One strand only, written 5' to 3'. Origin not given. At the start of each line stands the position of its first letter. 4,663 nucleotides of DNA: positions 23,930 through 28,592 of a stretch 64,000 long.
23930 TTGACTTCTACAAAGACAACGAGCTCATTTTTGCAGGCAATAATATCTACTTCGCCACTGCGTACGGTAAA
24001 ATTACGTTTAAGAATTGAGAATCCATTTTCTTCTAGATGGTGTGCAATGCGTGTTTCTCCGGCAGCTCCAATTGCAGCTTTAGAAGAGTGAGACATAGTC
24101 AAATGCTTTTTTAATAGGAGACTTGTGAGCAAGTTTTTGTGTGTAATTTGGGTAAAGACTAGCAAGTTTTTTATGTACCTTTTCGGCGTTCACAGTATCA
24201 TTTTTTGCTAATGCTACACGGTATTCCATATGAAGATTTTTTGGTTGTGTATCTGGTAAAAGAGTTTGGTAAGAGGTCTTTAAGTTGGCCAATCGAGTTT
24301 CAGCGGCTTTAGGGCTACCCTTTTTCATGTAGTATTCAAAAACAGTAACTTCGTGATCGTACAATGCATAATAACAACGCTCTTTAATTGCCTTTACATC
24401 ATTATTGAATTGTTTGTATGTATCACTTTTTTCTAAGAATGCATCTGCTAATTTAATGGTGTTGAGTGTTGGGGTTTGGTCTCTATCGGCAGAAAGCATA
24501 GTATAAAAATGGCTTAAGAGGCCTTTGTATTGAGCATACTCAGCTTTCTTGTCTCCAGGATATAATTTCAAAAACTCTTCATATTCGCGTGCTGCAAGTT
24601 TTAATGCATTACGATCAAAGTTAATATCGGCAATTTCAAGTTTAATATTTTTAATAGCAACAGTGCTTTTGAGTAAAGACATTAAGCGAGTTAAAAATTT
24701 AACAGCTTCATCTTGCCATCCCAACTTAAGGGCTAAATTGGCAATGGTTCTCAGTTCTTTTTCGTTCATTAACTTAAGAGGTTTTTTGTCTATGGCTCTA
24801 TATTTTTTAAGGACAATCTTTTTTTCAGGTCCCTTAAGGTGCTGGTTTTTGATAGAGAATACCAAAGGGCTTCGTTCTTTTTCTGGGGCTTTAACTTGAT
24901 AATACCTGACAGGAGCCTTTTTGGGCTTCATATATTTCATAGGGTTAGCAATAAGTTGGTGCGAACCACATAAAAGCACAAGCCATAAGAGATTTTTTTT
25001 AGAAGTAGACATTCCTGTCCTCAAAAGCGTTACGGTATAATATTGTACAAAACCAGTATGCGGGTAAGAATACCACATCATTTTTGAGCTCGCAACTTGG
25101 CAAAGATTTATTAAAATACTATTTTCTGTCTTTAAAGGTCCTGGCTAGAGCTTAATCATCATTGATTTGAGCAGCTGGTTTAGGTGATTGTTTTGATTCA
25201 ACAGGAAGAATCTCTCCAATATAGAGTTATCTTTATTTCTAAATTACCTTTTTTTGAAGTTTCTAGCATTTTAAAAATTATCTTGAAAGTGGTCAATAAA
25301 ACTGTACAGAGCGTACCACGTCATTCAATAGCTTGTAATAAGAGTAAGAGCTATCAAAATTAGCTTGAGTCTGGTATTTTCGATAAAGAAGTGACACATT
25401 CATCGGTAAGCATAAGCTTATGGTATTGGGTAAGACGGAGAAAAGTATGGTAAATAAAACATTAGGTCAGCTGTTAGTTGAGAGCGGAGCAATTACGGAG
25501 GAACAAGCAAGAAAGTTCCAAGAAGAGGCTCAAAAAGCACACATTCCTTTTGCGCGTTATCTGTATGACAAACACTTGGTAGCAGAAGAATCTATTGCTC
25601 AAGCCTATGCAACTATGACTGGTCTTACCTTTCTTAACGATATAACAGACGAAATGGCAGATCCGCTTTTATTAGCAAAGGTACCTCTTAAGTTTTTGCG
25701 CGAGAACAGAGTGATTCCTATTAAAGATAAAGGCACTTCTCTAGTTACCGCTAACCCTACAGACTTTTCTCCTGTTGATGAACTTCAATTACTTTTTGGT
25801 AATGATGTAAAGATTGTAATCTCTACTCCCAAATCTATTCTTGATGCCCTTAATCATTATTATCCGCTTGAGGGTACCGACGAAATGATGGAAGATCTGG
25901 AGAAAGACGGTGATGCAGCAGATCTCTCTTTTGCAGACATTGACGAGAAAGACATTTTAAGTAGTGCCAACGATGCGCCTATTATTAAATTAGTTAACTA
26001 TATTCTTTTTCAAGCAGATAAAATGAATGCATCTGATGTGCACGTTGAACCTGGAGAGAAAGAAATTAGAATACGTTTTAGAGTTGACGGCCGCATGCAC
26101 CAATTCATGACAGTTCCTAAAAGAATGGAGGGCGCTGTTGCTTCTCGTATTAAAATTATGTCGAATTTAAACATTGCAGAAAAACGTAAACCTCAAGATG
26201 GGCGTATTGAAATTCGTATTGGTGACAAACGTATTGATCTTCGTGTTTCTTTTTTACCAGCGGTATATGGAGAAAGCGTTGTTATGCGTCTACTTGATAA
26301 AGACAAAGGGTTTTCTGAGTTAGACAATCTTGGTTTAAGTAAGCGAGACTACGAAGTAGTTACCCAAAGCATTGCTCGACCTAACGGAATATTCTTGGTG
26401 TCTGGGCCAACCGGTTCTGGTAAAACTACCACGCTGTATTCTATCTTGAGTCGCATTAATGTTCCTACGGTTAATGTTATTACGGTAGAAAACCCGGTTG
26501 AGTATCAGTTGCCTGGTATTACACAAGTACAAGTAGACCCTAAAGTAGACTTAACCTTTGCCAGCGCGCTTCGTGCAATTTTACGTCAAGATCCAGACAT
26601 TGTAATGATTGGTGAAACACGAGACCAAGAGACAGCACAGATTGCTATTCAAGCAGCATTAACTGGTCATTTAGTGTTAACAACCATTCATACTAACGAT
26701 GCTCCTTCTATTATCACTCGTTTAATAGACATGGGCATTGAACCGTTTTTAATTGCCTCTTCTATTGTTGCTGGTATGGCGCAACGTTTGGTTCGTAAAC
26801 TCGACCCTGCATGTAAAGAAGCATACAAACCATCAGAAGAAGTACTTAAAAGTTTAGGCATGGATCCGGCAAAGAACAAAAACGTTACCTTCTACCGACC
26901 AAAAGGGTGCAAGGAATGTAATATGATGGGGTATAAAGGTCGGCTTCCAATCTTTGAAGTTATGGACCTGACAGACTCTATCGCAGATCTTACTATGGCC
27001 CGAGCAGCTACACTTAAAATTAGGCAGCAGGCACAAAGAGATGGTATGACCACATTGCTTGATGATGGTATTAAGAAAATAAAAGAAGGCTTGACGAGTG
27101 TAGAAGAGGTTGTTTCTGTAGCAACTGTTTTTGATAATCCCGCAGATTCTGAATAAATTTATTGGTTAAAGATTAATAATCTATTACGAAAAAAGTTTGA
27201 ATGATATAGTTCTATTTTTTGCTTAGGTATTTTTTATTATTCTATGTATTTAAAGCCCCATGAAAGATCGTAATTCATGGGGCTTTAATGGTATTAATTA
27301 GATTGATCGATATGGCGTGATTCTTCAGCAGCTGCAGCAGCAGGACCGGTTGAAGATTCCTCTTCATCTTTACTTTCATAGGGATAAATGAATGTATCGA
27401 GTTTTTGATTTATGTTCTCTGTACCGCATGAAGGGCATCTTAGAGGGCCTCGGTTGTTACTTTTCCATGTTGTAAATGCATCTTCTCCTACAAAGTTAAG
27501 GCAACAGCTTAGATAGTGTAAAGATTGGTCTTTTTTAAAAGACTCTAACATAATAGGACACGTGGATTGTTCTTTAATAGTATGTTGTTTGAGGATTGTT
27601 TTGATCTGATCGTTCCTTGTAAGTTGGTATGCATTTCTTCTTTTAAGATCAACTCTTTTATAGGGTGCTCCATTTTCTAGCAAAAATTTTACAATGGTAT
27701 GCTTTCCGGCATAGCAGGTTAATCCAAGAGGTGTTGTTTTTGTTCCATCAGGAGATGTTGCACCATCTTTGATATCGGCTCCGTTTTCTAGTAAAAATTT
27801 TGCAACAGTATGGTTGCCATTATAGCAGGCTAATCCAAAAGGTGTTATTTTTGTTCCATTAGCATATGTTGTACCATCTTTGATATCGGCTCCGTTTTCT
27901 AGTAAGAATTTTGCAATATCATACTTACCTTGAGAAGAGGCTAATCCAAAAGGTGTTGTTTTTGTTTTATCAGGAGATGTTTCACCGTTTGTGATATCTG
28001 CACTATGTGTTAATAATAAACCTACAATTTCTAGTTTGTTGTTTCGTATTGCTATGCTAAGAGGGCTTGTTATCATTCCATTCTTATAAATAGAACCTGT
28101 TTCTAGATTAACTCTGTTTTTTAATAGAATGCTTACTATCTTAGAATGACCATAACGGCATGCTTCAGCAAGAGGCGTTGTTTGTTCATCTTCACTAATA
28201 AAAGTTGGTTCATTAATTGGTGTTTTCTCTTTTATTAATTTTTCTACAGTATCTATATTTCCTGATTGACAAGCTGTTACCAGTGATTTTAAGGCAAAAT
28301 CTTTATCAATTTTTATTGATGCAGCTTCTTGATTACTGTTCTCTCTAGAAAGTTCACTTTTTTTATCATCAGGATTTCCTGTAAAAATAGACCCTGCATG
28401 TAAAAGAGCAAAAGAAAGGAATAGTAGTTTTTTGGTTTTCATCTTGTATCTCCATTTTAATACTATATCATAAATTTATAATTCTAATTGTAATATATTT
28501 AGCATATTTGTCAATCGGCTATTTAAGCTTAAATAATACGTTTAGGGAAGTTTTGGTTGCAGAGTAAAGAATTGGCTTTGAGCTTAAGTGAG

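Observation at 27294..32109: Tandem triad of signal peptide + ankyrin array + C-terminal U-box/RING-like module: candidate secreted E3-ligase effectors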

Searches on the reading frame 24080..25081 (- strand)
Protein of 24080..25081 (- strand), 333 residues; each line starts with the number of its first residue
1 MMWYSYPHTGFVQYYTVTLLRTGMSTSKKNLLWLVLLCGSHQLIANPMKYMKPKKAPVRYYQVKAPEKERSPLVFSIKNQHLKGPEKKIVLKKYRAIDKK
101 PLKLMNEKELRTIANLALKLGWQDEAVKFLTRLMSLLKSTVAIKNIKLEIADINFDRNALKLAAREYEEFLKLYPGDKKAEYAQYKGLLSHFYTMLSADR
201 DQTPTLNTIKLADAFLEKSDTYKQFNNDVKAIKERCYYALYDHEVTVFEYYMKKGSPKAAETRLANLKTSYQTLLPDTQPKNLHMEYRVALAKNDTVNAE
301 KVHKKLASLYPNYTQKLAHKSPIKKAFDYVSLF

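Call 20: search_protein_families(library=ncbifam, proteins=[window:24080-25081:-], max_evalue=0.00001)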
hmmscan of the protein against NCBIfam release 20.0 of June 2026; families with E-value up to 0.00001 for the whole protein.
window:24080-25081:- (333 aa): 1 family
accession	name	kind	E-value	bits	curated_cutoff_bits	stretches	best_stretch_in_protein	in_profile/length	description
TIGR03302.1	OM_YfiO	subfamily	9.7e-24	84.2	81.4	1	103-312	29-235/239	outer membrane protein assembly factor BamD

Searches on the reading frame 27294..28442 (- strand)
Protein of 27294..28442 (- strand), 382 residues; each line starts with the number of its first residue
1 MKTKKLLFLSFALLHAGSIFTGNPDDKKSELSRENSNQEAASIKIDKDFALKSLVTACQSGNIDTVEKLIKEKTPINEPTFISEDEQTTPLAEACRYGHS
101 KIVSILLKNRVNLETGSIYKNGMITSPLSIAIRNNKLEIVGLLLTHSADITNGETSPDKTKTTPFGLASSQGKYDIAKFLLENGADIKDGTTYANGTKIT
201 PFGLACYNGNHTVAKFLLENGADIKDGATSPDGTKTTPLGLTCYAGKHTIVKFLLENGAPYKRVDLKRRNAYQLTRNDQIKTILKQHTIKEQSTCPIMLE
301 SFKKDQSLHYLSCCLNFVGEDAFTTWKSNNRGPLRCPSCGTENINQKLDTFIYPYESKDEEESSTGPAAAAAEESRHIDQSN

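Call 3: search_protein_families(library=pfam, proteins=[window:27294-28442:-], max_evalue=1)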
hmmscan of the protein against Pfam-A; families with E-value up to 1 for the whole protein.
window:27294-28442:- (382 aa): 12 families
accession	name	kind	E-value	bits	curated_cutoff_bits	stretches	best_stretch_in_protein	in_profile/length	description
PF12796.13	Ank_2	-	2.5e-31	108.5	27.3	3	125-188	30-87/90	Ankyrin repeats (3 copies)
PF13606.12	Ank_3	-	7.7e-28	93.5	22.3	4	199-224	3-28/30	Ankyrin repeat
PF00023.36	Ank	-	3.2e-26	90.4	21.1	5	200-224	4-28/33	Ankyrin repeat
PF13857.12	Ank_5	-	8.8e-20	71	27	3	82-113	11-42/56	Ankyrin repeats (many copies)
PF13637.12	Ank_4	-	6.8e-16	58.5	22.7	4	168-218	4-50/50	Ankyrin repeats (many copies)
PF24521.3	Ank_KRIT1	-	3.6e-09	36.9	80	1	52-147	20-108/149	KRIT1 ankyrin-repeats domain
PF23745.1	ANK_LRRK2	-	1.6e-07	31.7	27.5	1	33-146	14-115/130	LRRK2 ANK repeat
PF14080.11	DUF4261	-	0.0015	19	27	0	174-193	30-49/77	Domain of unknown function (DUF4261)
PF13639.12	zf-RING_2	-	0.0082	16.8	27.3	1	294-339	2-43/44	Ring finger domain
PF24463.1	DUF7577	-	0.022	14.8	28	1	334-343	3-12/27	Domain of unknown function (DUF7577)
PF04641.18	Rtf2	-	0.022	14.6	27.4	1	249-348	61-161/258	Rtf2 RING-finger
PF06676.16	DUF1178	-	0.13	13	31.6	1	327-374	26-73/147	Protein of unknown function (DUF1178)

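Call 4: search_protein_families(library=ncbifam, proteins=[window:27294-28442:-], max_evalue=1)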
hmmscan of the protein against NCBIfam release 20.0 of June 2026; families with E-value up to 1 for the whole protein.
window:27294-28442:- (382 aa): 11 families
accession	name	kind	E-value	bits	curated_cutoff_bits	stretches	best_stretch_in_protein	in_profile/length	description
NF043021.1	T4SS_AnkF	equivalog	2.6e-17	62.4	1000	3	124-188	585-646/917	Dot/Icm T4SS effector AnkF/LegA14/Ceg31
NF041931.2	MzaA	equivalog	5e-15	55.4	800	4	55-146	7-90/726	MZA anti-phage system associated sigma-70 family RNA polymerase sigma factor MzaA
NF043022.1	T4SS_AnkG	equivalog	2.6e-11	43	500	2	52-110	332-388/455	Dot/Icm T4SS effector AnkG/AnkZ/LegA7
NF043029.1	T4SS_AnkY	equivalog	6.5e-10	38.1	600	3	204-286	464-542/543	Dot/Icm T4SS effector AnkY/LegA9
NF043028.1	T4SS_AnkX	equivalog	7.7e-10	37.6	1400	2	202-269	552-616/938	Dot/Icm T4SS effector AnkN/AnkX/LegA8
NF043019.1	T4SS_AnkC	equivalog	9.3e-08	31.3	450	3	87-184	127-224/459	Dot/Icm T4SS effector AnkC/LegA12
TIGR00870.1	trp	subfamily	1.1e-07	30.3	498.75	1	36-150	38-157/747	transient-receptor-potential calcium channel protein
NF043023.1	T4SS_AnkH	equivalog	2.4e-07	29.9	600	3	60-150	9-91/467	Dot/Icm T4SS effector AnkH/LegA3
NF043024.1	T4SS_AnkI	equivalog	9.3e-07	27.9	550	0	236-260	242-266/439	Dot/Icm T4SS effector AnkI/LegAS4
NF043025.1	T4SS_AnkJ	equivalog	0.00033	20.4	300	0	50-152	18-117/247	Dot/Icm T4SS effector AnkJ/LegA11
NF053754.1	TrpY_fam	subfamily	0.1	12.7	180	0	170-205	11-47/163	TrpY family transcription regulator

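Call 18: predict_structure(protein=window:27297-28442:-)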
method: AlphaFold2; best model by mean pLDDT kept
length: 382 residues; sequences in the alignment: 1
mean_pLDDT: 66.4   pTM: 0.62
mean pLDDT of the five models: 66.4, 61.9, 47.0, 33.1, 32.0
residues with pLDDT >= 90: 147; 70-90: 64; 50-70: 17; < 50: 154
segments of 3 or more residues with pLDDT < 50: 14-42, 262-382
pLDDT, mean of each block of 10 residues (from residue 1): 54 47 42 42 66 94 96 89 89 96 94 88 93 97 94 91 97 98 95 94 95 97 91 83 72 81 38 27 25 23 26 31 27 30 28 33 33 33 36
secondary structure, 60 per line:
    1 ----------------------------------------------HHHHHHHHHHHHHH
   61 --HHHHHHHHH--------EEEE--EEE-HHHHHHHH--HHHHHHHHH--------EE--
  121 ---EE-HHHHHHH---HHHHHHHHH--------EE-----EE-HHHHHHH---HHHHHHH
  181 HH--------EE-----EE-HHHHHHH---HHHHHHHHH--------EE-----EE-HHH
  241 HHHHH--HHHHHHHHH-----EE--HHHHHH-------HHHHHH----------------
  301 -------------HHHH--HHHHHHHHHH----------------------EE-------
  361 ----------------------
elements in order: H47-60 H63-71 E80-83 E86-88 H90-97 H100-108 H127-133 H137-145 H164-170 H174-182 H201-207 H211-219 H238-245 H248-256 H266-271 H279-284 H314-317 H320-329

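Call 25: list_cluster_members(proteins=[P0001, P0002, P0003, P0004, P0005, window:27297-28442:-, window:29992-32109:-, window:25420-27153:+])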
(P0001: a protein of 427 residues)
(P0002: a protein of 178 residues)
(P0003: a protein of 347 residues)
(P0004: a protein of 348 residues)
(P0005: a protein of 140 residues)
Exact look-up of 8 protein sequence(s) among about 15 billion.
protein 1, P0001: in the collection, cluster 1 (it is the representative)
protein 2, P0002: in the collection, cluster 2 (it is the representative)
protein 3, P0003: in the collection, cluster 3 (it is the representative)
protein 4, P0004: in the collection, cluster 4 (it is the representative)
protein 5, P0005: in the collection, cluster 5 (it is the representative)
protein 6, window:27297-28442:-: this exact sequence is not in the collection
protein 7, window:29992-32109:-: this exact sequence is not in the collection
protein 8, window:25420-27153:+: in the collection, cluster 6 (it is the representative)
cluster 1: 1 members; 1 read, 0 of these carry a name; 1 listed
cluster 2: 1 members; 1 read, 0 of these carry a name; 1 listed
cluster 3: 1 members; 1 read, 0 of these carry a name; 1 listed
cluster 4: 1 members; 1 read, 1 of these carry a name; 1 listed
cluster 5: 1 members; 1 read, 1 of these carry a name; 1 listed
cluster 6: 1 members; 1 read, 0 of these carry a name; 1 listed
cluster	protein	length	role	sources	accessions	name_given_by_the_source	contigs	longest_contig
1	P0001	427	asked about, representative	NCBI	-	-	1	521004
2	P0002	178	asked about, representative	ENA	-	-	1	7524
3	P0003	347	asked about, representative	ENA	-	-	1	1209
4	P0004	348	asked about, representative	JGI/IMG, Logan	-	ankyrin repeat protein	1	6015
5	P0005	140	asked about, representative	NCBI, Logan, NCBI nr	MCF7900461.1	hypothetical protein K9K77_03045 [Candidatus Babeliales bacterium] | hypothetical protein [Candidatus Babeliales bacterium]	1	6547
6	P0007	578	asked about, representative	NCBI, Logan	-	-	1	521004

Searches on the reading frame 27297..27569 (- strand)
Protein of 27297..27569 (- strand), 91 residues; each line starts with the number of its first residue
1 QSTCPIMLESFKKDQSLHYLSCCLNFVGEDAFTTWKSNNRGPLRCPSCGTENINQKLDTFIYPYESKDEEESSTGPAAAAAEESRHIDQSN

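Call 14: search_protein_families(library=pfam, proteins=[window:27297-27569:-], max_evalue=10)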
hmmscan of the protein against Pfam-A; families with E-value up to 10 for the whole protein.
window:27297-27569:- (91 aa): 6 families
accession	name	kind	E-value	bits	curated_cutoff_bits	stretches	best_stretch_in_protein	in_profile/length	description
PF13639.12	zf-RING_2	-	0.00075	20.2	27.3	1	3-48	2-43/44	Ring finger domain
PF24463.1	DUF7577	-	0.0038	17.2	28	1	43-52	3-12/27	Domain of unknown function (DUF7577)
PF06676.16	DUF1178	-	0.011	16.6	31.6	1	36-83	26-73/147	Protein of unknown function (DUF1178)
PF14952.11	zf-tcix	-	0.041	13.9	31.2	1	37-52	5-20/42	Putative treble-clef, zinc-finger, Zn-binding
PF02020.24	W2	-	0.095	13.2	30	1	25-73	34-78/79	eIF4-gamma/eIF5/eIF2-epsilon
PF04641.18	Rtf2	-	0.11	12.3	27.4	1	3-66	112-169/258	Rtf2 RING-finger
